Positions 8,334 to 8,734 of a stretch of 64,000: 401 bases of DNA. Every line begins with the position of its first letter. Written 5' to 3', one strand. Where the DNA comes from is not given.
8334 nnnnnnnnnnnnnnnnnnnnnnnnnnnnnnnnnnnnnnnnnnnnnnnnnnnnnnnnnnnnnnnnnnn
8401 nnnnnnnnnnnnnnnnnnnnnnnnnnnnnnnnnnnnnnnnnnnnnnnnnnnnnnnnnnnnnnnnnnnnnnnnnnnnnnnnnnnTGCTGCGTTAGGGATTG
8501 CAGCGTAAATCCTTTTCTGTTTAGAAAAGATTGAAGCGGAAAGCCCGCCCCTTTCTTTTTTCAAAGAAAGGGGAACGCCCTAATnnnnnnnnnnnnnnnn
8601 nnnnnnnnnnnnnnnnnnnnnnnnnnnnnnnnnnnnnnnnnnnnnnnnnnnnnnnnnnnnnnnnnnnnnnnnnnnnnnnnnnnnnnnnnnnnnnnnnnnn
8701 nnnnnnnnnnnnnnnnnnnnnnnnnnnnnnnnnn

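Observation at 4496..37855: Dispersed ~100-nt intergenic element with conserved linkers and covarying hairpins, five copies in 64 kb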

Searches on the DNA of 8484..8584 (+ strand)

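Call 80: search_dna_similar(query=window:8484-8584:+, collection=plasmids, mode=distant, max_evalue=0.001, max_rows=25)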
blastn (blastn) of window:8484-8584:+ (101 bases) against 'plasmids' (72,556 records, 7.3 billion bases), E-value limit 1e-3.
No match.

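Call 81: search_dna_similar(query=window:8484-8584:+, collection=phages, mode=distant, max_evalue=0.001, max_rows=15)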
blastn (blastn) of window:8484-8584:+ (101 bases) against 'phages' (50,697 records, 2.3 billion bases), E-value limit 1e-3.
Records with a match: 1; places in all: 1; records where one place covers at least 80% of the query: 0.
Best place of each record, by identity: 60-80% 1.
By first word of the organism name: Rattus 1.
By host as written in the record: Rattus norvegicus 1.
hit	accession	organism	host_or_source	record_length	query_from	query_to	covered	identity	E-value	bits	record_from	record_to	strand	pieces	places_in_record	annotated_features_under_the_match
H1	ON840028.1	Rattus norvegicus microvirus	Rattus norvegicus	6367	4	67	63%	75.0%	5e-4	48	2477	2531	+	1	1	none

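Call 82: get_annotated_region(hit=H1, flank=1500)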
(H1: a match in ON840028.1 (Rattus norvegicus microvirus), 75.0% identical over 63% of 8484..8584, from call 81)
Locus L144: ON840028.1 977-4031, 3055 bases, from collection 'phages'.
description: Rattus norvegicus microvirus strain RnF02/con/MCP2 major capsid protein gene, complete cds.
organism: Rattus norvegicus microvirus (NCBI taxid 3031342)
taxonomy: Viruses; Monodnaviria; Sangervirae; Phixviricota; Malgrandaviricetes; Petitvirales; Microviridae; Microvirus
host: Rattus norvegicus; source: -; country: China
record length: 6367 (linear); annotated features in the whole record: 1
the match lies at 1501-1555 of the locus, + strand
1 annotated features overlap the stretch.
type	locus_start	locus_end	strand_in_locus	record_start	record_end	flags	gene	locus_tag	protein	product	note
CDS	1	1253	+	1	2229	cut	-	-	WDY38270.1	major capsid protein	-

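Call 83: search_rna_families(source=L144, threshold=evalue, max_evalue=0.1, show_alignments=2)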
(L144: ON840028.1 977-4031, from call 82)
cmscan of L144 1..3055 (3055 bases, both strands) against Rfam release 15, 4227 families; matches with E-value up to 0.1: 2.
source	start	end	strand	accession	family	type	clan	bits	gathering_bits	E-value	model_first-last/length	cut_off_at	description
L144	1500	1559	+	RF01705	Flavo-1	Gene; sRNA;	-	39.1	42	3.9e-06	1-76/76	no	Flavo-1 RNA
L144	1316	1401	+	RF04145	MIR8706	Gene; miRNA;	-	28.2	95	0.013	1-101/101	no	MIR8706 microRNA precursor family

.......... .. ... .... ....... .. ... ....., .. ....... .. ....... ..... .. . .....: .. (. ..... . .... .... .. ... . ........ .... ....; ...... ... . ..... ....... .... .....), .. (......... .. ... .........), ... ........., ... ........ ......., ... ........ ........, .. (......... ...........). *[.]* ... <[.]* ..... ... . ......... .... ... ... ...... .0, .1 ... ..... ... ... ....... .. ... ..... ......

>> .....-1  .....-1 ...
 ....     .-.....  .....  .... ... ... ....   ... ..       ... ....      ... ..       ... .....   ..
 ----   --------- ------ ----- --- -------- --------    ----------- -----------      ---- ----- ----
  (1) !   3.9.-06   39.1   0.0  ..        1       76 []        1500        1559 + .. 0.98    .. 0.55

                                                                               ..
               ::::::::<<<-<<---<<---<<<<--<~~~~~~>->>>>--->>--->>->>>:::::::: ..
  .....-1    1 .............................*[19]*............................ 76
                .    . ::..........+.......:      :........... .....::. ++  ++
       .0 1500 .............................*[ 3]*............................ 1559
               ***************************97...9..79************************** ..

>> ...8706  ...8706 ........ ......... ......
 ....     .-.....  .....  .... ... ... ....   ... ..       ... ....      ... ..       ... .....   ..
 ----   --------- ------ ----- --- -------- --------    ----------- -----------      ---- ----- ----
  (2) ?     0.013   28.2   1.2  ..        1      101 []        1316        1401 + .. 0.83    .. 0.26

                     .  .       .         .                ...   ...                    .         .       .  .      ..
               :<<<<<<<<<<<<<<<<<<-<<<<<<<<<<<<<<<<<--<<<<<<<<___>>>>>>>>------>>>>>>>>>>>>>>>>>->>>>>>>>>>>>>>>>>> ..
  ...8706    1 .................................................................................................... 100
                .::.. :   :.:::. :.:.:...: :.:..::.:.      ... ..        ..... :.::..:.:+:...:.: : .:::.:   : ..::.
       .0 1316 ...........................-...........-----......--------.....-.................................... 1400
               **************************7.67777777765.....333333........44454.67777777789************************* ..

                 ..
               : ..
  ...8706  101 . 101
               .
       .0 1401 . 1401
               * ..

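Call 89: search_dna_similar(query=L144:1000-2100:+, collection=phages, mode=distant, max_evalue=1e-10, max_rows=30)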
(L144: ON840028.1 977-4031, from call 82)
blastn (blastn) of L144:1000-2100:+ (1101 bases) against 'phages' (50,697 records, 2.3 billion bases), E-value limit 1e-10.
Records with a match: 13; places in all: 16; records where one place covers at least 80% of the query: 6.
Best place of each record, by identity: >=99% 1; 80-90% 4; 60-80% 8.
By first word of the organism name: bajarodmic 5; Dulem 3; Tortoise 2; Rattus 1; Microvirus 1; Microviridae 1.
By host as written in the record: Peromyscus fraterculus 3; - 3; Gopherus morafkai 2; Varecia variegata 2; Rattus norvegicus 1; Eulemur fulvus collaris 1; porcine 1.
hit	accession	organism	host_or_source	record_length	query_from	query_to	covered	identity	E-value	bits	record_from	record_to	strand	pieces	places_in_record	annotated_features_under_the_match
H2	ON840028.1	Rattus norvegicus microvirus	Rattus norvegicus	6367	1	1101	100%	100.0%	0e+0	1986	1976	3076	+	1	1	major capsid protein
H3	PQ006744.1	bajarodmic virus 65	Peromyscus fraterculus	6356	1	1101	100%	81.4%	0e+0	1037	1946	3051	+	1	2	hypothetical protein | major capsid protein | DNA pilot protein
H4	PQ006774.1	bajarodmic virus 65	Peromyscus fraterculus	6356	1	1101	100%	81.4%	0e+0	1037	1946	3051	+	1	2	hypothetical protein | major capsid protein | DNA pilot protein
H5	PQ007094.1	bajarodmic virus 65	Neotoma bryanti feces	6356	1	1101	100%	81.4%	0e+0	1037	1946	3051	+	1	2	hypothetical protein | major capsid protein | DNA pilot protein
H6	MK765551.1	Tortoise microvirus 1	Gopherus morafkai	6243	3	1035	94%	73.8%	0e+0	640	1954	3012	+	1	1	hypothetical protein (x2) | major capsid protein | DNA pilot protein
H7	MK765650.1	Tortoise microvirus 97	Gopherus morafkai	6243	3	1035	94%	73.7%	8e-180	636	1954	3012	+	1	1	hypothetical protein (x2) | major capsid protein | DNA pilot protein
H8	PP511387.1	Dulem virus 256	Eulemur fulvus collaris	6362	255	514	24%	71.6%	2e-29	137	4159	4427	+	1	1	hypothetical protein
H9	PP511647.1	Dulem virus 256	Varecia variegata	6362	255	514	24%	71.6%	2e-29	137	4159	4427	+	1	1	hypothetical protein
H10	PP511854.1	Dulem virus 256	Varecia variegata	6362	255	514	24%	71.6%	2e-29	137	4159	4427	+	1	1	hypothetical protein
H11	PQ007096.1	bajarodmic virus 849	Neotoma bryanti feces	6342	264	518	23%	71.9%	5e-24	119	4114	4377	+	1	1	none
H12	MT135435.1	Microvirus sp.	porcine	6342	3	234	21%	67.5%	6e-11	75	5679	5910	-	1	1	none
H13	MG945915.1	Microviridae sp.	pig feces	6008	3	225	20%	68.2%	1e-12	81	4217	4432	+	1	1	similar to VP1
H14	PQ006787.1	bajarodmic virus 585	Peromyscus fraterculus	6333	419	518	9%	87.1%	2e-23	117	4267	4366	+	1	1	replication initiator protein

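Call 90: get_annotated_region(hit=H8, flank=600)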
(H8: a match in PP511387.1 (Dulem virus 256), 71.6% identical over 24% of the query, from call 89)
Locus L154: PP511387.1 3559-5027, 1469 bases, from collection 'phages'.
description: Dulem virus 256 isolate Duke_21_31, complete genome.
organism: Dulem virus 256 (NCBI taxid 3145733)
taxonomy: Viruses; Monodnaviria; Sangervirae; Phixviricota; Malgrandaviricetes; Petitvirales; Microviridae; Microvirus
host: Eulemur fulvus collaris; source: feces; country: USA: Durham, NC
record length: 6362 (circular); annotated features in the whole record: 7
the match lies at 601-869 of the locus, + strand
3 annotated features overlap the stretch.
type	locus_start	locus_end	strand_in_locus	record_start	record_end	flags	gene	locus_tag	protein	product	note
CDS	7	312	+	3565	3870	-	-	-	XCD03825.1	hypothetical protein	-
CDS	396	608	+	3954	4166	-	-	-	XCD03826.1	hypothetical protein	-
CDS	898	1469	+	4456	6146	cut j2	-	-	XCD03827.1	replication initiator protein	-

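Call 91: get_annotated_region(hit=H14, flank=700)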
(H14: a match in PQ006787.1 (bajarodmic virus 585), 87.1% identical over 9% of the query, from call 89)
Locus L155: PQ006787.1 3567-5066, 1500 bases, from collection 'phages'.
description: Bajarodmic virus 585 isolate BGG_062_20, complete genome.
organism: bajarodmic virus 585 (NCBI taxid 3343644)
taxonomy: Viruses; Monodnaviria; Sangervirae; Phixviricota; Malgrandaviricetes; Petitvirales; Microviridae; Microvirus
host: Peromyscus fraterculus; source: feces; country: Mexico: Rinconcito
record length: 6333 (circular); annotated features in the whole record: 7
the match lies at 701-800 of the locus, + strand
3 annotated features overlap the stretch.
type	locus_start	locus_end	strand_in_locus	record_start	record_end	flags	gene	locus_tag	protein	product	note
CDS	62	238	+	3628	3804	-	-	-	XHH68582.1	hypothetical protein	-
CDS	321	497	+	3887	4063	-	-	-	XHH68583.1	hypothetical protein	-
CDS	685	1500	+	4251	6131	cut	-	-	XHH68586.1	replication initiator protein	-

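Call 92: get_annotated_region(hit=H6, flank=200)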
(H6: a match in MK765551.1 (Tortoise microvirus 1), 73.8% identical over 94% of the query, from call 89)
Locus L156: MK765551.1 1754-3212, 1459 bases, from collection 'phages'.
description: Tortoise microvirus 1 isolate 1_SP_22, complete genome.
organism: Tortoise microvirus 1 (NCBI taxid 2583098)
taxonomy: Viruses; Monodnaviria; Sangervirae; Phixviricota; Malgrandaviricetes; Petitvirales; Microviridae
host: Gopherus morafkai; source: feces; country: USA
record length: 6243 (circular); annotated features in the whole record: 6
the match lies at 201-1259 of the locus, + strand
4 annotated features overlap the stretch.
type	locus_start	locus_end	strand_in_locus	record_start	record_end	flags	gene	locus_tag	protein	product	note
CDS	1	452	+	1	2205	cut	-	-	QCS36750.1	major capsid protein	similar to PHA00363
CDS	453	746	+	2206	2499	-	-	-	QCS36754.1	hypothetical protein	-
CDS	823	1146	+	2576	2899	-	-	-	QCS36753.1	hypothetical protein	-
CDS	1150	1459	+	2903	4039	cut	-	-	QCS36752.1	DNA pilot protein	similar to PHA00327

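Call 96: search_dna_similar(query=L144:1405-1580:+, collection=phages, mode=distant, max_evalue=0.00001, max_rows=60, rows=spread)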
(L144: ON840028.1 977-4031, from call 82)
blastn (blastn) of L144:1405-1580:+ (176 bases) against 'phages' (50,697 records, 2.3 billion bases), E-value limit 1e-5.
Records with a match: 16; places in all: 16; records where one place covers at least 80% of the query: 6.
Best place of each record, by identity: >=99% 1; 90-95% 5; 80-90% 10.
By first word of the organism name: Dulem 7; bajarodmic 5; Tortoise 3; Rattus 1.
By host as written in the record: Varecia variegata 5; Peromyscus fraterculus 3; Gopherus morafkai 3; - 2; Rattus norvegicus 1; Eulemur fulvus collaris 1; Lemur catta 1.
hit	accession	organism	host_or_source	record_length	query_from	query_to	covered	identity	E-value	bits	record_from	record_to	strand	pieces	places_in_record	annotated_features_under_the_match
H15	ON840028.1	Rattus norvegicus microvirus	Rattus norvegicus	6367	1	176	100%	100.0%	4e-85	318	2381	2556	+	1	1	none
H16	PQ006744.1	bajarodmic virus 65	Peromyscus fraterculus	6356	3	176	99%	86.1%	8e-50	201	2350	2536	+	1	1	none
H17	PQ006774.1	bajarodmic virus 65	Peromyscus fraterculus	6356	3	176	99%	86.1%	8e-50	201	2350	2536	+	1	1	none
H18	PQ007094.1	bajarodmic virus 65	Neotoma bryanti feces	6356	3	176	99%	86.1%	8e-50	201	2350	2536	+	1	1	none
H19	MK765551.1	Tortoise microvirus 1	Gopherus morafkai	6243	14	164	86%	84.7%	1e-40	171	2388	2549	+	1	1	hypothetical protein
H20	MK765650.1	Tortoise microvirus 97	Gopherus morafkai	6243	14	164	86%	84.7%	1e-40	171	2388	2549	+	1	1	hypothetical protein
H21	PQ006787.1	bajarodmic virus 585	Peromyscus fraterculus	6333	14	113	57%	87.1%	2e-24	117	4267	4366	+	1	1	replication initiator protein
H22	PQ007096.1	bajarodmic virus 849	Neotoma bryanti feces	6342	14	113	57%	87.1%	2e-24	117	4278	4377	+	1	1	none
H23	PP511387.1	Dulem virus 256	Eulemur fulvus collaris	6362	12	109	56%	88.8%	1e-27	128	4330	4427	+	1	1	none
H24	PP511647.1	Dulem virus 256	Varecia variegata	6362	12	109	56%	88.8%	1e-27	128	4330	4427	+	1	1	none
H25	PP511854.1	Dulem virus 256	Varecia variegata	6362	12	109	56%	88.8%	1e-27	128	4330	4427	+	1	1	none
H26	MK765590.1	Tortoise microvirus 40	Gopherus morafkai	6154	59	97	22%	92.3%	2e-6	58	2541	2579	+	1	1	none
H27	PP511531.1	Dulem virus 232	Varecia variegata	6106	59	97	22%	92.3%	2e-6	58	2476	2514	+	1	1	none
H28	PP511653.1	Dulem virus 232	Varecia variegata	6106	59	97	22%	92.3%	2e-6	58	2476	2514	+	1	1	none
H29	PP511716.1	Dulem virus 232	Lemur catta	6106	59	97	22%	92.3%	2e-6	58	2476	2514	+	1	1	none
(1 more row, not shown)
